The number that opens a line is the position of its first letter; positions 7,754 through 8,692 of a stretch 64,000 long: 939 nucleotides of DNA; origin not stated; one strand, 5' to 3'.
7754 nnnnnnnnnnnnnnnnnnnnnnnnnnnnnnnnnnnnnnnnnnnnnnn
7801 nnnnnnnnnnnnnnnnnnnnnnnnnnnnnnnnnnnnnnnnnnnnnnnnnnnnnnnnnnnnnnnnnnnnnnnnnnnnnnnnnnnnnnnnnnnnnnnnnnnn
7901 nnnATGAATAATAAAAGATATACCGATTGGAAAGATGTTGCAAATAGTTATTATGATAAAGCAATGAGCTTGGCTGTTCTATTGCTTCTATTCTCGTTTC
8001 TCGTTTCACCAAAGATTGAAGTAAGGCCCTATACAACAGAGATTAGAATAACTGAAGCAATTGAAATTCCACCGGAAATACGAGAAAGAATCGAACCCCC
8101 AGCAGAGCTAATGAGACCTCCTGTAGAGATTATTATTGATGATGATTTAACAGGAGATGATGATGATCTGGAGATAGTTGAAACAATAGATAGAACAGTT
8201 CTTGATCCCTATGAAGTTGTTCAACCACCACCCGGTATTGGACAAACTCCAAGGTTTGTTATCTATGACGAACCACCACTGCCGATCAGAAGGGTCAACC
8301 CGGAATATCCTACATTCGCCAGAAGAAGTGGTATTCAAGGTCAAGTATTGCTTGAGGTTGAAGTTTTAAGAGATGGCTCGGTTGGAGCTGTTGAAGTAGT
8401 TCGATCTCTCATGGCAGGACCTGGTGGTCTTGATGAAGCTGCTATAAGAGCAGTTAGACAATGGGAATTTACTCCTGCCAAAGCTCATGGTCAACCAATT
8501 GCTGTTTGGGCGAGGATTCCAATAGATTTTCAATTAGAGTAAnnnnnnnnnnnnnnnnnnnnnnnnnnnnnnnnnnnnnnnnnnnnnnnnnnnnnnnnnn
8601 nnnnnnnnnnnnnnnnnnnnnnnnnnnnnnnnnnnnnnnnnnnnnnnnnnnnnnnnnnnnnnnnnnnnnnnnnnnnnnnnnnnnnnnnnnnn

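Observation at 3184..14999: Complete Ton motor co-operonic with an orphan giant protein, a PorV-like barrel and a T9SS-CTD cargo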

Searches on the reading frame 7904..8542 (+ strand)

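Call 3: search_protein_families(library=pfam, proteins=[window:7904-8542:+], max_evalue=0.01)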
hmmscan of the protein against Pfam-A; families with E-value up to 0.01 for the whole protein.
window:7904-8542:+ (212 aa): 1 family
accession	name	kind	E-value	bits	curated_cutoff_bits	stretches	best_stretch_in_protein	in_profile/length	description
PF03544.19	TonB_C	-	1.4e-21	77.2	24.6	1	132-211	2-79/79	Gram-negative bacterial TonB protein C-terminal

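Call 4: search_protein_families(library=ncbifam, proteins=[window:7904-8542:+], max_evalue=0.01)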
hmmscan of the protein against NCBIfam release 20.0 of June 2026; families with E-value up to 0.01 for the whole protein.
window:7904-8542:+ (212 aa): 9 families
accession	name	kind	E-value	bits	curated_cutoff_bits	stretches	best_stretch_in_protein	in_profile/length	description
TIGR01352.1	tonB_Cterm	subfamily_domain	6.7e-18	64.8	27.1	1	133-211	1-75/76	TonB family protein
NF038079.1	TonB_sider_MxcH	equivalog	9.7e-11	40.5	925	1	125-211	2-85/792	TonB-dependent siderophore myxochelin receptor MxcH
NF008082.0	PRK10819.1-3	equivalog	4.4e-06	26.7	265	1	123-198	156-229/242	TonB system transport protein TonB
NF033768.1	myxo_SS_tail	domain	9.3e-06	25.7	40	1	140-206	27-88/92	AgmX/PglI C-terminal domain-containing protein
NF008083.0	PRK10819.1-4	equivalog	1.8e-05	24.9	448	1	126-197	154-222/239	TonB system transport protein TonB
NF008084.0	PRK10819.1-5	equivalog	0.00018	21.5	315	1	125-193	163-229/249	TonB system transport protein TonB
NF008081.0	PRK10819.1-2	equivalog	0.00036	20.6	377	1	125-194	154-221/240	TonB system transport protein TonB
NF047760.1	LIC10042_TonB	equivalog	0.0017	18.5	100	1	134-211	86-155/156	LIC_10042 family TonB-like protein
TIGR02794.1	tolA_full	equivalog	0.004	16.5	59.45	1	138-210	292-361/362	cell envelope integrity protein TolA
